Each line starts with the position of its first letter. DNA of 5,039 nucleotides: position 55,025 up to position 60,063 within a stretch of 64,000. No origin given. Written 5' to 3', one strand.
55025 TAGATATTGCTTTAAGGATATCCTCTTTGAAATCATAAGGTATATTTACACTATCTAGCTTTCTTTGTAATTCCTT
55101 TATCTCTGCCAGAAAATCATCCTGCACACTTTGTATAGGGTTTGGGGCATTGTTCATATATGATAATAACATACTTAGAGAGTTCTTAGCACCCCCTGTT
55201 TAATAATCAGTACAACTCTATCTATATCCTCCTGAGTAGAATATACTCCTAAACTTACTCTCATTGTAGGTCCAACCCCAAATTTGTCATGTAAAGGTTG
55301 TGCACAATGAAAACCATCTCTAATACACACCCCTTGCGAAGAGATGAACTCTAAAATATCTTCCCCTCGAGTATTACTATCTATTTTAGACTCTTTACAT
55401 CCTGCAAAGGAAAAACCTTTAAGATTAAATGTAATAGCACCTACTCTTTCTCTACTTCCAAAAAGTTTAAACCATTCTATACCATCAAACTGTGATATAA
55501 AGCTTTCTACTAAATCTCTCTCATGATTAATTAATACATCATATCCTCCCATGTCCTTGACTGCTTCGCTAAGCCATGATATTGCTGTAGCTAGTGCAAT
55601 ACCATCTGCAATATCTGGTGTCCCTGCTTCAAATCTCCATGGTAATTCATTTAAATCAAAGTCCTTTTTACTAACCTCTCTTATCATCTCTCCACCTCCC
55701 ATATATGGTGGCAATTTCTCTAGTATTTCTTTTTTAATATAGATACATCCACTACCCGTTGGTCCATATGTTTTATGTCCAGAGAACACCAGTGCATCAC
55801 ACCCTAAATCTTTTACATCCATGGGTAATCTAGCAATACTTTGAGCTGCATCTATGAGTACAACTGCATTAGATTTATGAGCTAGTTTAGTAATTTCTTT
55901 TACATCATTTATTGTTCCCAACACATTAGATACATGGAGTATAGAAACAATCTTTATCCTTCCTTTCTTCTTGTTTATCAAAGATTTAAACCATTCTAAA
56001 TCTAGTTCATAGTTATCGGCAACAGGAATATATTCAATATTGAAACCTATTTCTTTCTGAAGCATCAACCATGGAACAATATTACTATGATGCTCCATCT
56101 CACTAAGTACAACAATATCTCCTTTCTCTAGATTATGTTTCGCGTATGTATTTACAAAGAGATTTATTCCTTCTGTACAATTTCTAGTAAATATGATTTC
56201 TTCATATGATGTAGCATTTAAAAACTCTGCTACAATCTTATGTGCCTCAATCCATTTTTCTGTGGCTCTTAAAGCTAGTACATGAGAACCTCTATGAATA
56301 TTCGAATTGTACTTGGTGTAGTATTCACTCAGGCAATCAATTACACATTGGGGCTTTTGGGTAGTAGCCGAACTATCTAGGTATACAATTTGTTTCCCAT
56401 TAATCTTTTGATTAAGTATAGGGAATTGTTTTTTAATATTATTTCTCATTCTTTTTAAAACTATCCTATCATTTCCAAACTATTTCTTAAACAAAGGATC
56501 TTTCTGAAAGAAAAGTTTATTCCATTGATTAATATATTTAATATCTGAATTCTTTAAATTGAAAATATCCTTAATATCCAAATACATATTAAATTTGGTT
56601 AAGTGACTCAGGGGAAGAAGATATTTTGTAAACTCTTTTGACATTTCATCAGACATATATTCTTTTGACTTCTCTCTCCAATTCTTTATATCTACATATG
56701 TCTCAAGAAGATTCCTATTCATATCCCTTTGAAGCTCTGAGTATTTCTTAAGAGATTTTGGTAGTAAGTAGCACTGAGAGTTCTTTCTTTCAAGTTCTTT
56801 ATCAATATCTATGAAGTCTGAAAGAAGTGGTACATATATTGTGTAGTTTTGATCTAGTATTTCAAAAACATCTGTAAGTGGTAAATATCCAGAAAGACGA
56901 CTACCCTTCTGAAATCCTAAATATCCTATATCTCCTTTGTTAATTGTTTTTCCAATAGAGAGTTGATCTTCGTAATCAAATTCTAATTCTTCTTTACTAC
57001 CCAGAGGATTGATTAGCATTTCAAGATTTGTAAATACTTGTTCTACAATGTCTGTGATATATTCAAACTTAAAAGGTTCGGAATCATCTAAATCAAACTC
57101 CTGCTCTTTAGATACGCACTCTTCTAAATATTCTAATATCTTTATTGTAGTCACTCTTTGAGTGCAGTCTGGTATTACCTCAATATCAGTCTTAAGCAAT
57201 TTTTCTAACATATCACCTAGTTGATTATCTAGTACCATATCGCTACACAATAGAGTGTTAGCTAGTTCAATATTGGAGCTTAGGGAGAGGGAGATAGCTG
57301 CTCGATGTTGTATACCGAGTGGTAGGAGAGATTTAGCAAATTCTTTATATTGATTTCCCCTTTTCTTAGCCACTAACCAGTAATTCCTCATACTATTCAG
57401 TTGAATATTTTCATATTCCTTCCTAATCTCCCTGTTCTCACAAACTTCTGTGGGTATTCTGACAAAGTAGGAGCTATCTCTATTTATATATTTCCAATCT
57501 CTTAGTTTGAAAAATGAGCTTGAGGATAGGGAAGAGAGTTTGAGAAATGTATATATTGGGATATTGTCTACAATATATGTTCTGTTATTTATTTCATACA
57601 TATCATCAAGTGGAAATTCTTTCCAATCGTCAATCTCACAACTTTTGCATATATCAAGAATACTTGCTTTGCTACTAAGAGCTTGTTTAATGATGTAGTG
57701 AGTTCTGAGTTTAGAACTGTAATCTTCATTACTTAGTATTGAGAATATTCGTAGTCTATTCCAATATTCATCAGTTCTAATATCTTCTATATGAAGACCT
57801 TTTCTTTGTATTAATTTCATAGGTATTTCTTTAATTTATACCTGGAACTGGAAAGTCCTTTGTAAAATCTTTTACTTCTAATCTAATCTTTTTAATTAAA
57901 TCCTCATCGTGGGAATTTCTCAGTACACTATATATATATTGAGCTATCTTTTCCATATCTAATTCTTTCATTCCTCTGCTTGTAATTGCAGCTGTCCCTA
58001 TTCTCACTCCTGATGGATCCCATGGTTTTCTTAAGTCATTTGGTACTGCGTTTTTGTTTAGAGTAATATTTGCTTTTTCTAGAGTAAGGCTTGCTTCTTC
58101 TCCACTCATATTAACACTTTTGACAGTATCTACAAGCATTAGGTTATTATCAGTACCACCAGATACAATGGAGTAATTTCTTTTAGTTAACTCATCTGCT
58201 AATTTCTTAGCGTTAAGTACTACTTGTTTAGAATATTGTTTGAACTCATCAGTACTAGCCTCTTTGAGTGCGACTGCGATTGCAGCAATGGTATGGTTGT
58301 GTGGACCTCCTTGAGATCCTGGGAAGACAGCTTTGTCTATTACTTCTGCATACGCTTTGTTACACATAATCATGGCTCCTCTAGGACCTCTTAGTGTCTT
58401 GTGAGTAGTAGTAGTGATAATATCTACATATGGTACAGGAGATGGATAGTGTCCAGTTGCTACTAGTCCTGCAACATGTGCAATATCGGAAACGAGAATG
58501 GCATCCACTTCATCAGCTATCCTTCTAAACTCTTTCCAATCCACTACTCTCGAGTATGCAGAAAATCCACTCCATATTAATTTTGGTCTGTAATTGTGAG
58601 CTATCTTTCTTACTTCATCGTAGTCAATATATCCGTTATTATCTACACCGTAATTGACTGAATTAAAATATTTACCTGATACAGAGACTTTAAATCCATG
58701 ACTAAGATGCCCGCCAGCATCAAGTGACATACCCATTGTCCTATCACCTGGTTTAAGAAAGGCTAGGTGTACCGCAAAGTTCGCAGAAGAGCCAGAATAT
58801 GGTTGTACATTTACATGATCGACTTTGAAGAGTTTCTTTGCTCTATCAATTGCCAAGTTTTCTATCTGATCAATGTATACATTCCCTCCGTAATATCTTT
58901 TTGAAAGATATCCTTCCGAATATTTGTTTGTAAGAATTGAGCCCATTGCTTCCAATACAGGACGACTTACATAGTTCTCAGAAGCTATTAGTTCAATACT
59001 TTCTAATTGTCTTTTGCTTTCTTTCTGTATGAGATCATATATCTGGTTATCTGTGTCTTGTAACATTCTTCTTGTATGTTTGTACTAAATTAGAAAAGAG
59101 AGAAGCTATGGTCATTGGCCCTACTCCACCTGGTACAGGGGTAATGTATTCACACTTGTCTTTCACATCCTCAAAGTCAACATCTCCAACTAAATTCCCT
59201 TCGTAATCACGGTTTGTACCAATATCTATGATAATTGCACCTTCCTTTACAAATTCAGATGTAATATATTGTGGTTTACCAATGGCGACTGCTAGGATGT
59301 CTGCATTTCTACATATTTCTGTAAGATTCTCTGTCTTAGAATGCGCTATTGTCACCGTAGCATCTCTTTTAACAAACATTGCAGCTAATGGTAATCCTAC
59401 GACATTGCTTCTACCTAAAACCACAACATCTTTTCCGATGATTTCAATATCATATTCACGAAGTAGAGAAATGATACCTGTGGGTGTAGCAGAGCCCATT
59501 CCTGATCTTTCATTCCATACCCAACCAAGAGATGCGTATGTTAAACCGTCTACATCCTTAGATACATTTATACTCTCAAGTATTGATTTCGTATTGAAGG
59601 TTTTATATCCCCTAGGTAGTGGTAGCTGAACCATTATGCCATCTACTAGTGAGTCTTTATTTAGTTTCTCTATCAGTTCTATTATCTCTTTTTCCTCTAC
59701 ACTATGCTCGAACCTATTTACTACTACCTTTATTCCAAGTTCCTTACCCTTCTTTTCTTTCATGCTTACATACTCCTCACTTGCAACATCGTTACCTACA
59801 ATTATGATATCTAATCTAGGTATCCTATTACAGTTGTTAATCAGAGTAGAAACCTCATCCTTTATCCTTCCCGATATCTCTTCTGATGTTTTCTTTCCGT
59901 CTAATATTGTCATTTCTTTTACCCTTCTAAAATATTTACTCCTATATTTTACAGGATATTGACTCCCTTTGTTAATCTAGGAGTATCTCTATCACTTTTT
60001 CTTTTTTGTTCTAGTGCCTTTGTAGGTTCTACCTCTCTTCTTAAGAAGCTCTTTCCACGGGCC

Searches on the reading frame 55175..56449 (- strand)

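Call 27: search_protein_families(library=pfam, proteins=[window:55175-56449:-], max_evalue=0.01)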
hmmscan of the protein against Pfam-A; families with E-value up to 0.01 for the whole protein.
window:55175-56449:- (424 aa): 4 families
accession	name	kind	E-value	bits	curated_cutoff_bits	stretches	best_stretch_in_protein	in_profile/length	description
PF00266.25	Aminotran_5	-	1.2e-120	403.3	21.5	1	22-412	1-371/371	Aminotransferase class-V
PF00155.27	Aminotran_1_2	-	3.9e-06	26.7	19.7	1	68-202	46-187/361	Aminotransferase class I and II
PF01041.23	DegT_DnrJ_EryC1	-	2.6e-05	24.1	19.8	1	76-205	33-150/360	DegT/DnrJ/EryC1/StrS aminotransferase family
PF01053.26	Cys_Met_Meta_PP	-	0.00056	19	27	1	150-225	126-197/381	Cys/Met metabolism PLP-dependent enzyme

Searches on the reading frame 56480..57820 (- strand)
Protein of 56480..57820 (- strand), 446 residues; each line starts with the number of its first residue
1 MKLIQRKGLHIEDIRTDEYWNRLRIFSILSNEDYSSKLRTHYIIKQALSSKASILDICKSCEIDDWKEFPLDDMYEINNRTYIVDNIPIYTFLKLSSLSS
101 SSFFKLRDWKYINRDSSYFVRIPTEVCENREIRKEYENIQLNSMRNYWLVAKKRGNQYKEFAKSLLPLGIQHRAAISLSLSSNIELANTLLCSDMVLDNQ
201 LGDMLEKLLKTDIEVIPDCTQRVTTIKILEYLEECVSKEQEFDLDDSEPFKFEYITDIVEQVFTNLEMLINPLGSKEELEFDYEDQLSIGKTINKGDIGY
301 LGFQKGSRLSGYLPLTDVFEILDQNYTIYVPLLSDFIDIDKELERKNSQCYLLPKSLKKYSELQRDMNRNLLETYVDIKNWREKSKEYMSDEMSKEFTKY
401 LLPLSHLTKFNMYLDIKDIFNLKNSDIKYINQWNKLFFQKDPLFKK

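Call 27: search_protein_families(library=pfam, proteins=[window:56480-57820:-], max_evalue=0.01)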
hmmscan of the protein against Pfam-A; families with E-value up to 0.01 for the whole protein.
window:56480-57820:- (446 aa): 1 family
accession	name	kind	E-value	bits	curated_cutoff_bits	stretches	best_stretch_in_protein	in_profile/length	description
PF02511.20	Thy1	-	6e-06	26.6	24.8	0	110-194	88-169/191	Thymidylate synthase complementing protein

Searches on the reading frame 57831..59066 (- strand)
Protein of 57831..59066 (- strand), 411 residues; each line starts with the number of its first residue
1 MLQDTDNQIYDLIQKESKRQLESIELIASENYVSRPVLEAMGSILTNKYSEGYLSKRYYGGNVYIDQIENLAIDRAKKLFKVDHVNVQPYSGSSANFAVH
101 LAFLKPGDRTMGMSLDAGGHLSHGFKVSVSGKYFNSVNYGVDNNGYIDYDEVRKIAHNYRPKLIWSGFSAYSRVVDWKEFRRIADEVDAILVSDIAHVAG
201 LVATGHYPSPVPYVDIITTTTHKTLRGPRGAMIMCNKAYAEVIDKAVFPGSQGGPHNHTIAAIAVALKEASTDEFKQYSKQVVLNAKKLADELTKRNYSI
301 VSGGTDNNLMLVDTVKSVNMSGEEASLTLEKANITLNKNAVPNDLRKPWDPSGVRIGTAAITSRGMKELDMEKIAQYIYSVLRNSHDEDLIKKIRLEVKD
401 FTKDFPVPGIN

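Call 27: search_protein_families(library=pfam, proteins=[window:57831-59066:-], max_evalue=0.01)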
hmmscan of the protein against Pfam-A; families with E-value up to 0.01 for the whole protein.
window:57831-59066:- (411 aa): 3 families
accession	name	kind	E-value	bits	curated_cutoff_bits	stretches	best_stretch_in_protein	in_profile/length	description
PF00464.25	SHMT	-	1.7e-163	544.3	27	1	2-378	1-399/399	Serine hydroxymethyltransferase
PF00155.27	Aminotran_1_2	-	7.8e-07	29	19.7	1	65-368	44-356/361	Aminotransferase class I and II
PF00036.39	EF-hand_1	-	0.0081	16.1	25.4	0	141-155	11-25/29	EF hand domain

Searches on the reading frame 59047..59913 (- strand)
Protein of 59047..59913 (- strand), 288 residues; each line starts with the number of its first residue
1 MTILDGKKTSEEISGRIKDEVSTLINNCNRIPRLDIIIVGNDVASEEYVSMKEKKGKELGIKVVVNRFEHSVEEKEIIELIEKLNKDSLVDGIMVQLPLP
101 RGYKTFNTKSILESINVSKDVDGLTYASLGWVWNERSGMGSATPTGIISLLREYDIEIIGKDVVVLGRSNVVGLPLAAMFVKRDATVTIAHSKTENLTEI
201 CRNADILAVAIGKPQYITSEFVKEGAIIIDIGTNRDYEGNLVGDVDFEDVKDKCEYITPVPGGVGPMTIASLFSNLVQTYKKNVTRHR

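Call 27: search_protein_families(library=pfam, proteins=[window:59047-59913:-], max_evalue=0.01)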
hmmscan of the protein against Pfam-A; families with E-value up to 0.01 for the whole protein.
window:59047-59913:- (288 aa): 2 families
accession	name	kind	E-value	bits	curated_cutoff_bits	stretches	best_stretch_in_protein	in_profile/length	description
PF02882.25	THF_DHG_CYH_C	-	2.3e-61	206.2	27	1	128-283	4-159/160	Tetrahydrofolate dehydrogenase/cyclohydrolase, NAD(P)-binding domain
PF00763.28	THF_DHG_CYH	-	4e-32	111.3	32.8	1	4-122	1-115/115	Tetrahydrofolate dehydrogenase/cyclohydrolase, catalytic domain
